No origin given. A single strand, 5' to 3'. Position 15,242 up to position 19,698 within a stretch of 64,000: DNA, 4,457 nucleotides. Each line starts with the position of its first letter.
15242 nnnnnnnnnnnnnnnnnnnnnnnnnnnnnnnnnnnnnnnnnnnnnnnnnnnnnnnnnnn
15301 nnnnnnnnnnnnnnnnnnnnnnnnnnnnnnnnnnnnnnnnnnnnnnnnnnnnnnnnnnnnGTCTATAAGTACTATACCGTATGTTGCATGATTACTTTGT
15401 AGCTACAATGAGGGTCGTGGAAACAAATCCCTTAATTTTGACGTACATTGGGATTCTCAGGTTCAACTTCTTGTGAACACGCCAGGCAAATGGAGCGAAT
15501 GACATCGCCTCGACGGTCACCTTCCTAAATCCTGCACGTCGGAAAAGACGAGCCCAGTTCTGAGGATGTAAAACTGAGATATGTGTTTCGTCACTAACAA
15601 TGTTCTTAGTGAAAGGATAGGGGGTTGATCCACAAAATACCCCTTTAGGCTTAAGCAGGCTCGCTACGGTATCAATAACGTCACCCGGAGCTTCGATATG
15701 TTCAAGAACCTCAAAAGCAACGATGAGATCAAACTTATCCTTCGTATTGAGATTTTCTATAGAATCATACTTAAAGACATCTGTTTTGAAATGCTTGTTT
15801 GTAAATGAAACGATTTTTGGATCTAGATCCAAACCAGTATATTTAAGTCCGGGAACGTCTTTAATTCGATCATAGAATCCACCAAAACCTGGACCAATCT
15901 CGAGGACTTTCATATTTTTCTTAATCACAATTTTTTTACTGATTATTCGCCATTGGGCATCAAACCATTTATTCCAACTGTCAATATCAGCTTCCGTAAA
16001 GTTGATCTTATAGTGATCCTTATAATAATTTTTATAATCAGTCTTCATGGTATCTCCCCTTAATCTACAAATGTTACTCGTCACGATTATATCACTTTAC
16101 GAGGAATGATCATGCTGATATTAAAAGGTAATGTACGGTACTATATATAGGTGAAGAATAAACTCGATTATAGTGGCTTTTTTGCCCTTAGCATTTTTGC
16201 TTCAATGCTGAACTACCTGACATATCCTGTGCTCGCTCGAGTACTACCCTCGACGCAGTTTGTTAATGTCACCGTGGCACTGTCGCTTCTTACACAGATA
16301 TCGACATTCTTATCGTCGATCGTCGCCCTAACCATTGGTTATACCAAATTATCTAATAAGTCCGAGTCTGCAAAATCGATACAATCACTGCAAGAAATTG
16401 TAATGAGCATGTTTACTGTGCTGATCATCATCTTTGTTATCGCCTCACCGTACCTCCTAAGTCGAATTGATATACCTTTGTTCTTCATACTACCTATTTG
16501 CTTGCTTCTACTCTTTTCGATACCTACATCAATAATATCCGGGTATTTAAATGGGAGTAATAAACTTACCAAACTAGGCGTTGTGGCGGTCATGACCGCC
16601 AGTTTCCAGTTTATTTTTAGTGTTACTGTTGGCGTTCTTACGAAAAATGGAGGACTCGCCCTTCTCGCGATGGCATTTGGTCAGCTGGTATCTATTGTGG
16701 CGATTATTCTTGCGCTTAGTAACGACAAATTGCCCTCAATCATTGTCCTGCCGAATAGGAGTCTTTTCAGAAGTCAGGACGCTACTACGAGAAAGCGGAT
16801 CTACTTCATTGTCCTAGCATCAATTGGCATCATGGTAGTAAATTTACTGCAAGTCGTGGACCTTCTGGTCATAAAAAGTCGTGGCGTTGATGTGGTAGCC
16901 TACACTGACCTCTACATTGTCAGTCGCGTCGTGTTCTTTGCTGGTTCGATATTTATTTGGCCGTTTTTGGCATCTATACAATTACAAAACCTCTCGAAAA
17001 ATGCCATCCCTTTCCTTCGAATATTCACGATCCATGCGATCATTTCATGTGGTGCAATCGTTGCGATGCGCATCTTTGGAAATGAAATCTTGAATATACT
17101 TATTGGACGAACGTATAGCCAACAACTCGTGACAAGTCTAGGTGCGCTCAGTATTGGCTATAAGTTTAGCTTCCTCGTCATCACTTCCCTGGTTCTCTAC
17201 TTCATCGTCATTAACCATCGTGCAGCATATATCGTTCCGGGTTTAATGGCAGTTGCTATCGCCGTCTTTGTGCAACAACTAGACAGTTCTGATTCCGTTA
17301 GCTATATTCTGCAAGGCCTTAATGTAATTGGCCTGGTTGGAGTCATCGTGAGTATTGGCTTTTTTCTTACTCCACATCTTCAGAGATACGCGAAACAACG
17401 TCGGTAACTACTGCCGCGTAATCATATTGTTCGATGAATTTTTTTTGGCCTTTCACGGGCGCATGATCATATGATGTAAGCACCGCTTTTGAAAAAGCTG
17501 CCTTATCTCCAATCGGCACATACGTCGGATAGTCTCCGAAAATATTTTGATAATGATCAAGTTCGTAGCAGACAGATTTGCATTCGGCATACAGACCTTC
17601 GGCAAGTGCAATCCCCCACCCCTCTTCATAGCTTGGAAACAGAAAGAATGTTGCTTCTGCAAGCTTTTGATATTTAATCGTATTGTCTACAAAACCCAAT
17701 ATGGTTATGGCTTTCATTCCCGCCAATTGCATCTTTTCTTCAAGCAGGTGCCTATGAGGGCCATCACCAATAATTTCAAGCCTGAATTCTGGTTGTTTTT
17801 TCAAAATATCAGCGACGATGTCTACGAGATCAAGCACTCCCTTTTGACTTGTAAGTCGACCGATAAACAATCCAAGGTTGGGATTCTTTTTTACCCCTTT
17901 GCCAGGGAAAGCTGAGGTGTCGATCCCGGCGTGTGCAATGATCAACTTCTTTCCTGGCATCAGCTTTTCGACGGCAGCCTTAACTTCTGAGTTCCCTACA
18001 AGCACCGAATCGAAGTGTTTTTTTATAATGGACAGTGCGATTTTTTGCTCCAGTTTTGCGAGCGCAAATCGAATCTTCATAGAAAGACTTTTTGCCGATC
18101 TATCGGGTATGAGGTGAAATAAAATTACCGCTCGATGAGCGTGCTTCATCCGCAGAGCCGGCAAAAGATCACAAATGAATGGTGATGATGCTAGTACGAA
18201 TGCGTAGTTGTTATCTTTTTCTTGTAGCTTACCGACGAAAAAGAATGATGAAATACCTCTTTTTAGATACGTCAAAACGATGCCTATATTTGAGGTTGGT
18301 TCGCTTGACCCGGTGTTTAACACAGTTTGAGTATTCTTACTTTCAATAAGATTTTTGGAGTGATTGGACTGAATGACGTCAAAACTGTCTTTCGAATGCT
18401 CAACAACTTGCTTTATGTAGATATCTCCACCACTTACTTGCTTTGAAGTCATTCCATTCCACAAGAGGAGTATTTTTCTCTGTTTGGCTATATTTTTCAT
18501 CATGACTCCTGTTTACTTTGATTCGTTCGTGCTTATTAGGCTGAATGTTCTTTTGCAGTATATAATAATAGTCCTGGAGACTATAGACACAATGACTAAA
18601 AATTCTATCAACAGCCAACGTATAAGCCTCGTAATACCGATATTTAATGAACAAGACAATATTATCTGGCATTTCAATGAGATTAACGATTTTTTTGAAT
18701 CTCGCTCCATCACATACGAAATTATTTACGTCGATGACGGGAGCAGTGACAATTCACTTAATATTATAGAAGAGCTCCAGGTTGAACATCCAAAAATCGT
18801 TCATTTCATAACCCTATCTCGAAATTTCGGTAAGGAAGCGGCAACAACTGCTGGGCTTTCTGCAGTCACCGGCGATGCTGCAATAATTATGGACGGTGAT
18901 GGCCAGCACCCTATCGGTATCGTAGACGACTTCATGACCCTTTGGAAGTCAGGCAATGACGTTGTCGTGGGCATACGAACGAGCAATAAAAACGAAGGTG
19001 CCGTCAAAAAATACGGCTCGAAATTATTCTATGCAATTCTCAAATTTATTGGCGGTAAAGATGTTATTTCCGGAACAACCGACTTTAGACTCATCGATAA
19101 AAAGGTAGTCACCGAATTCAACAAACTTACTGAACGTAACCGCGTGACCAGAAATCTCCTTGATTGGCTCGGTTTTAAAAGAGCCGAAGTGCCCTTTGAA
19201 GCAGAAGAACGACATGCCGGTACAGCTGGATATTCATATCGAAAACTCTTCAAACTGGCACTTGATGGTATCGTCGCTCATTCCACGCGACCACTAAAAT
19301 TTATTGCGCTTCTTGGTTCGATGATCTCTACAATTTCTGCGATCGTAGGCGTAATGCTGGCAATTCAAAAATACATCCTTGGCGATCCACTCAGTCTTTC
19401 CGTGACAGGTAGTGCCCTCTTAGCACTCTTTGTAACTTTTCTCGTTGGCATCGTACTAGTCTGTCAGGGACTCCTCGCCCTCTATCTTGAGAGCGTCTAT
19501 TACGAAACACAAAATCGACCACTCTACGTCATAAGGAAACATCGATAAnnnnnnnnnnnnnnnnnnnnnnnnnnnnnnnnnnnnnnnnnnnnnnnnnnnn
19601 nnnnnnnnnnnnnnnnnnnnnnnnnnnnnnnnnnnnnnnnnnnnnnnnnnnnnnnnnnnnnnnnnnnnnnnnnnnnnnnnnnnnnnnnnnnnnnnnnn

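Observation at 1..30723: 30-kb glycan locus combining ABC-transporter, Wzx/ligase-like and lipid-linked extracytoplasmic glycosylation parts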

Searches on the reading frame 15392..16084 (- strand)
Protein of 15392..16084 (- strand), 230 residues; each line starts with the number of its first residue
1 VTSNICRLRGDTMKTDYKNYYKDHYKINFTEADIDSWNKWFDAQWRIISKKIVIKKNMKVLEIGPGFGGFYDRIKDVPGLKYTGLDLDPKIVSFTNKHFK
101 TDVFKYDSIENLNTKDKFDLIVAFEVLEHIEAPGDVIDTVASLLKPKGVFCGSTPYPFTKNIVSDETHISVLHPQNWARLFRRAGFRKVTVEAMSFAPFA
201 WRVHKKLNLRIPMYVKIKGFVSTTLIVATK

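Call 4: search_protein_families(library=pfam, proteins=[window:15392-16084:-], max_evalue=0.001)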
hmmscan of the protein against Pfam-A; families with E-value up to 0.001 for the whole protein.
window:15392-16084:- (230 aa): 7 families
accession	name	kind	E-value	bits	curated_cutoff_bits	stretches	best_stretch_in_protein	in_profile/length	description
PF13489.12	Methyltransf_23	-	1.1e-20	74.4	27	1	54-190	20-163/164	Methyltransferase domain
PF13847.12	Methyltransf_31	-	1.5e-14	54.3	27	1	54-185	1-145/145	Methyltransferase domain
PF08242.18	Methyltransf_12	-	1.7e-14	54.8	30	1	61-150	1-98/98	Methyltransferase domain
PF08241.18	Methyltransf_11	-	3.6e-12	47.2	21.2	1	61-151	1-94/95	Methyltransferase domain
PF13649.12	Methyltransf_25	-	1.2e-10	42.3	27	1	60-148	1-97/97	Methyltransferase domain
PF00398.26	RrnaAD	-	9.9e-05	22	24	1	48-111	22-80/263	Ribosomal RNA adenine dimethylase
PF02353.26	CMAS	-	0.00031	20.6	27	1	43-150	49-162/273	Mycolic acid cyclopropane synthetase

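Call 95: search_protein_families(library=ncbifam, proteins=[window:15392-16084:-], max_evalue=1e-8)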
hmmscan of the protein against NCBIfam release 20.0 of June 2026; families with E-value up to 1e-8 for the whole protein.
window:15392-16084:- (230 aa): 2 families
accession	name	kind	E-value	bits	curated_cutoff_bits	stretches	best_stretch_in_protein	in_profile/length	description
TIGR01983.1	UbiG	equivalog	2.8e-12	46.4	102.95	1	56-154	49-153/228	bifunctional 2-polyprenyl-6-hydroxyphenol methylase/3-demethylubiquinol 3-O-methyltransferase UbiG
TIGR02072.1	BioC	equivalog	5.4e-09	36.2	184.95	1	55-160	33-140/244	malonyl-ACP O-methyltransferase BioC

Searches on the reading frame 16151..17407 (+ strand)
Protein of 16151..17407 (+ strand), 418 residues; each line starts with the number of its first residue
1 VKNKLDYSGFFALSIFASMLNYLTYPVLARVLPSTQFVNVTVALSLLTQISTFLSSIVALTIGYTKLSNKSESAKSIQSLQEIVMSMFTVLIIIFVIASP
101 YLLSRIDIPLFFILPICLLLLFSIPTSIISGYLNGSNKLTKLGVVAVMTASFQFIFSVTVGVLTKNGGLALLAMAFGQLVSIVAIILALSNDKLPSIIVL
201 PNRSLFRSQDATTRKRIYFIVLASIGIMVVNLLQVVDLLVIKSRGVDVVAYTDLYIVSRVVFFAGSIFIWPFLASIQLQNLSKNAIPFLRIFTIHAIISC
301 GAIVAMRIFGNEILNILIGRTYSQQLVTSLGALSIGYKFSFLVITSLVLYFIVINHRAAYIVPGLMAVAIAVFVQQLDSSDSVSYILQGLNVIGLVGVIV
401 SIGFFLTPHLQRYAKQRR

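Call 4: search_protein_families(library=pfam, proteins=[window:16151-17407:+], max_evalue=0.001)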
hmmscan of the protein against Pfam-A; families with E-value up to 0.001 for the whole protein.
window:16151-17407:+ (418 aa): 0 families

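Call 9: search_protein_families(library=ncbifam, proteins=[window:16151-17407:+], max_evalue=0.01)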
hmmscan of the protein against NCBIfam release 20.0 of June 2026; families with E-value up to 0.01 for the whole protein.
window:16151-17407:+ (418 aa): 0 families

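Call 19: find_homologous_proteins(query=window:16151-17407:+, max_evalue=0.001)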
Query window:16151-17407:+ (418 aa): 108 proteins with E <= 0.001 among 8000 candidates.
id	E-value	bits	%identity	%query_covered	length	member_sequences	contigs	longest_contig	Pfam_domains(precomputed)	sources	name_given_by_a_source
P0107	1.1e-247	839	100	100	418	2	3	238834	-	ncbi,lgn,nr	ncbi:MAG: hypothetical protein NTX11_00945 [Candidatus Saccharibacteria bacterium]|nr:hypothetical p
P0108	1.5e-117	411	50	94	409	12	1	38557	-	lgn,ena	-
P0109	4.4e-104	367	50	90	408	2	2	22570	-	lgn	-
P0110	4.8e-103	364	47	100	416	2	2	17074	PF01943.23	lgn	-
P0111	5.2e-102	360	49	89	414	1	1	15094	-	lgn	-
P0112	1.5e-101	359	47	97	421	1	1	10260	-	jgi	jgi:O-antigen/teichoic acid export membrane protein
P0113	5.7e-101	357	48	95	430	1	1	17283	-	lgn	-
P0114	3.5e-100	354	48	95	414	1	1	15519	-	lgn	-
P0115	1.5e-99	352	47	92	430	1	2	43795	-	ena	-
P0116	1.3e-97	346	47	94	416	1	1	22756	-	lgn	-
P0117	3.9e-97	344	49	94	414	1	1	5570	-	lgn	-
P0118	1.5e-94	336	44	96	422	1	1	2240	-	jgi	-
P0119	3.1e-94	335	47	95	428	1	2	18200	-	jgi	jgi:O-antigen/teichoic acid export membrane protein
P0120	5.3e-94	334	46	95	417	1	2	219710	-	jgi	jgi:O-antigen/teichoic acid export membrane protein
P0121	2.0e-93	332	46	95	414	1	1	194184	-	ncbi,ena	-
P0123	5.0e-91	324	44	94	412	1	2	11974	PF01943.23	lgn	-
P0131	7.9e-85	304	42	93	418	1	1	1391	PF01943.23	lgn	-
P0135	5.2e-83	298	44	96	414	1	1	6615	PF01943.23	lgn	-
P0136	8.9e-83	297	41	96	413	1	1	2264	PF01943.23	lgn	-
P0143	8.1e-82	294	42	94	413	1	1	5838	PF01943.23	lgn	-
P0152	2.9e-80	289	41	96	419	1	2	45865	PF01943.23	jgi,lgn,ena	-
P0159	6.9e-79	284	42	94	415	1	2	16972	PF01943.23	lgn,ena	-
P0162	1.7e-78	283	41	93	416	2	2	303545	PF01943.23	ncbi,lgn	-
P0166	9.6e-78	280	42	89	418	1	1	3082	PF01943.23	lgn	-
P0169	7.6e-77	277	41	99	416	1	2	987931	PF01943.23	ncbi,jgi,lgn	jgi:O-antigen/teichoic acid export membrane protein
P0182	1.0e-73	267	41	92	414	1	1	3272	PF01943.23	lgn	-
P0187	3.6e-73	265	41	93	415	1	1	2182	PF01943.23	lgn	-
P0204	4.0e-69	252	39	98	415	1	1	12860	PF01943.23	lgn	-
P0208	5.9e-65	238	37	94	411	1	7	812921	PF01943.23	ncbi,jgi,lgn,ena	-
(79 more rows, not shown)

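Call 21: search_protein_families(library=pfam, proteins=[window:16151-17407:+, P0110], max_evalue=5)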
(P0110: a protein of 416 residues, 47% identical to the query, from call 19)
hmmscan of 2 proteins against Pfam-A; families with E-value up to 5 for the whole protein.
window:16151-17407:+ (418 aa): 1 family
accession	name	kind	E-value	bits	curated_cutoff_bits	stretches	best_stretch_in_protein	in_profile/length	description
PF13120.11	DUF3974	-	0.81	10.3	25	1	255-298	20-67/126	Domain of unknown function (DUF3974)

P0110 (416 aa): 2 families
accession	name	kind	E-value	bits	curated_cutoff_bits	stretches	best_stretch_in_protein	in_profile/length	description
PF01943.22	Polysacc_synt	-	4.9e-08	33.2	28.2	1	11-240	8-232/274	Polysaccharide biosynthesis protein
PF24396.1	DUF7541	-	0.85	9.9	28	1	294-348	32-86/120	Family of unknown function (DUF7541)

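Call 27: search_solved_structures(query=A2, max_evalue=1)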
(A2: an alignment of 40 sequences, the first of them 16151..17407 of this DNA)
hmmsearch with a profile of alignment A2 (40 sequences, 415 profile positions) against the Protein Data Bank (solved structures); distinct sequences matched with E-value up to 1: 0.

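Call 51: search_protein_families(library=pfam, alignment_id=A2, max_evalue=0.01)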
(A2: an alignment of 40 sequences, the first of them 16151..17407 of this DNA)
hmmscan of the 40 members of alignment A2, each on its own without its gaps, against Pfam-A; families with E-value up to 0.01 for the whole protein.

A. member 1, window:16151-17407:+ (418 aa): 0 families

B. families by the number of members that match (of 40 scanned): 2 families
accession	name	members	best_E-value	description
PF01943.22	Polysacc_synt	18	1e-08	Polysaccharide biosynthesis protein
PF13967.11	RSN1_TM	1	0.0016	Late exocytosis, associated with Golgi transport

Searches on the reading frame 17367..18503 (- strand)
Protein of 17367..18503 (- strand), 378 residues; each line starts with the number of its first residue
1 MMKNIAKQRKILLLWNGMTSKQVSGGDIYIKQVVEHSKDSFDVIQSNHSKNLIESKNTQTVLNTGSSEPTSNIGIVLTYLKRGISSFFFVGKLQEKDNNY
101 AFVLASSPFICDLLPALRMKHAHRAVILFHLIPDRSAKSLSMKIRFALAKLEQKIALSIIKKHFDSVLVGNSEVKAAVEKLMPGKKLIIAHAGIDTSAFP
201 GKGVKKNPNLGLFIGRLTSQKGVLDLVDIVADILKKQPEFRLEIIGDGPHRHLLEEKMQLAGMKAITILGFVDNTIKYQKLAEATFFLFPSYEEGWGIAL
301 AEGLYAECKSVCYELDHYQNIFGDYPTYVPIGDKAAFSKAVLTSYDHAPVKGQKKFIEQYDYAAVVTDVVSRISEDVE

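Call 4: search_protein_families(library=pfam, proteins=[window:17367-18503:-], max_evalue=0.001)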
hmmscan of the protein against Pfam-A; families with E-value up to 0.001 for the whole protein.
window:17367-18503:- (378 aa): 3 families
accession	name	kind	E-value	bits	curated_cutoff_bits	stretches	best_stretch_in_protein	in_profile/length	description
PF13692.12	Glyco_trans_1_4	-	1.3e-18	68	27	1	212-344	5-139/142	Glycosyl transferases group 1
PF00534.26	Glycos_transf_1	-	1.8e-18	67.1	26.4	1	202-342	9-153/172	Glycosyl transferases group 1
PF20706.3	GT4-conflict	-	0.00015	21.4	26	1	124-305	108-303/385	Family 4 Glycosyltransferase in conflict systems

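Call 95: search_protein_families(library=ncbifam, proteins=[window:17367-18503:-], max_evalue=1e-8)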
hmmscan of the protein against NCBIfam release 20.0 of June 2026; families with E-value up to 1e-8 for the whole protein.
window:17367-18503:- (378 aa): 5 families
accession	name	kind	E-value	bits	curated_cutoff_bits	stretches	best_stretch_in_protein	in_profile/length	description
NF047684.1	TeichurnBiosyTuaC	equivalog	3e-12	46.2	550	1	206-328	217-334/391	teichuronic acid biosynthesis protein TuaC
NF041876.1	EPS_EpsE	equivalog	3.1e-12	46.4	400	1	173-312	175-324/389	exopolysaccharide biosynthesis GT4 family glycosyltransferase EpsE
NF038295.1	EPS_HpsP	equivalog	4.3e-12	45.7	550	1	203-322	202-327/388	hormogonium polysaccharide biosynthesis glycosyltransferase HpsP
TIGR04157.1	glyco_rSAM_CFB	subfamily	1.6e-09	37.2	400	1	205-297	224-314/406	TIGR04157 family glycosyltransferase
NF049988.1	MGlcDAGSynMgs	equivalog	4.5e-09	36.1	400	1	203-308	208-314/398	alpha-monoglucosyldiacylglycerol synthase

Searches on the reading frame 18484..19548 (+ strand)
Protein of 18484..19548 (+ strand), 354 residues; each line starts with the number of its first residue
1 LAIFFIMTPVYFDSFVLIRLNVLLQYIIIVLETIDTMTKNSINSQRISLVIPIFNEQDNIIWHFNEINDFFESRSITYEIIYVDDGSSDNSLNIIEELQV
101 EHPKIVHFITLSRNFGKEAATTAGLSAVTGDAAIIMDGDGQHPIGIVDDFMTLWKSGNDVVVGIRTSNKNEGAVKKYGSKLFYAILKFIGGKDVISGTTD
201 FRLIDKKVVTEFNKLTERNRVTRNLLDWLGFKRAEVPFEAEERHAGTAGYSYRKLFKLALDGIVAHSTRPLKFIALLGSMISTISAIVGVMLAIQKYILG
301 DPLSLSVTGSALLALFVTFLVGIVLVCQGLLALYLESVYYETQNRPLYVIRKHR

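Call 4: search_protein_families(library=pfam, proteins=[window:18484-19548:+], max_evalue=0.001)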
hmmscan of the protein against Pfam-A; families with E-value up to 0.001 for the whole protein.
window:18484-19548:+ (354 aa): 2 families
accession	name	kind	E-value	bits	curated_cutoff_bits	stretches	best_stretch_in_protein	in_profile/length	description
PF00535.33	Glycos_transf_2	-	1.4e-24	87.4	23.3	1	48-209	1-164/168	Glycosyl transferase family 2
PF13641.12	Glyco_tranf_2_3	-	0.00012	22.6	27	1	47-139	3-96/230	Glycosyltransferase like family 2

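Call 54: search_solved_structures(query=window:18592-19548:+, max_evalue=0.001)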
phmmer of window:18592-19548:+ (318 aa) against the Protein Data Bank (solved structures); distinct sequences matched with E-value up to 0.001: 11.
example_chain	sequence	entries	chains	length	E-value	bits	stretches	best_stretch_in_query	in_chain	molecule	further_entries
5ekp_C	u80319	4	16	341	1.9e-57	198.2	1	10-314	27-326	Uncharacterized glycosyltransferase sll0501 | Glycosyltransferase sll0501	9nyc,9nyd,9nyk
9nye_A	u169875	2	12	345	2e-57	198.1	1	10-314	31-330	Glycosyltransferase sll0501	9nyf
5eke_A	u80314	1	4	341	2.6e-57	197.7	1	10-314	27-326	Uncharacterized glycosyltransferase sll0501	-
9hwj_A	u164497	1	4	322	1.8e-37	132.6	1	9-315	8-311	Undecaprenyl-phosphate 4-deoxy-4-formamido-L-arabinose transferase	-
9bhc_C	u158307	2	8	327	1.8e-35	126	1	9-315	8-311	Undecaprenyl-phosphate 4-deoxy-4-formamido-L-arabinose transferase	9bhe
8vxh_A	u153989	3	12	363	2.5e-35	125.5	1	9-315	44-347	Undecaprenyl-phosphate 4-deoxy-4-formamido-L-arabinose transferase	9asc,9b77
5mlz_A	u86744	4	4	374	2.8e-15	59.7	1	7-131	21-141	Dolichol monophosphate mannose synthase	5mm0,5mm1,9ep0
2z87_A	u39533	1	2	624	5.6e-05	25.9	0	12-85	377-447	Chondroitin synthase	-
2z86_A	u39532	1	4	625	5.7e-05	25.9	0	12-85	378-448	Chondroitin synthase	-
5hea_A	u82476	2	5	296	0.00017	24.4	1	7-124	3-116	Putative glycosyltransferase (GalT1)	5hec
6h1j_A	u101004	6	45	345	0.00027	23.6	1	9-128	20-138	Probable ss-1,3-N-acetylglucosaminyltransferase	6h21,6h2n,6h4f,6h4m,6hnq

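Call 75: search_protein_families(library=ncbifam, proteins=[window:18592-19548:+], max_evalue=0.00001)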
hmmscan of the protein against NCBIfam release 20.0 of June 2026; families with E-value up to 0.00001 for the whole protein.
window:18592-19548:+ (318 aa): 10 families
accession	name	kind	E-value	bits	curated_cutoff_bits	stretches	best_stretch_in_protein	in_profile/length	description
NF047588.1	GlcsyltransPgfSStrep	equivalog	1.2e-65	221.8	500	1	10-316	2-304/308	glycosyltransferase PgfS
NF007986.1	PRK10714.1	equivalog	3.3e-43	147.9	529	1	9-316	6-310/316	undecaprenyl-phosphate 4-deoxy-4-formamido-L-arabinose transferase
TIGR03937.1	PgaC_IcaA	equivalog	2.4e-14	53.1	422.3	1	6-104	42-136/407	poly-beta-1,6-N-acetyl-D-glucosamine synthase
NF007482.0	PRK10073.1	equivalog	2e-10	40.2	423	1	8-117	5-109/334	glycosyltransferase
NF041391.1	DPhHxTase_Halo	equivalog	4.1e-09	35.7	375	1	18-208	4-187/213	dolichyl-phosphate hexose transferase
NF041875.1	EPS_EpsD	equivalog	1.9e-08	34.1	370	1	12-126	2-112/325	exopolysaccharide biosynthesis glycosyltransferase EpsD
TIGR04182.1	glyco_TIGR04182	equivalog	1.8e-07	30.9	325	1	11-297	2-280/293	S-layer glycoprotein N-glycosyltransferase AglJ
NF058614.1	PPMAGASynPpgS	equivalog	6.6e-07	29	370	1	13-135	4-119/226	polyprenyl-phospho-N-acetylgalactosaminyl synthase PpgS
TIGR04283.1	glyco_like_mftF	equivalog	1.8e-06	27.7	182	1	11-115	1-94/221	TIGR04283 family arsenosugar biosynthesis glycosyltransferase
TIGR03111.1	glyc2_xrt_Gpos1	hypoth_equivalog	4.6e-06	25.7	363.95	1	9-116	49-154/439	TIGR03111 family XrtG-associated glycosyltransferase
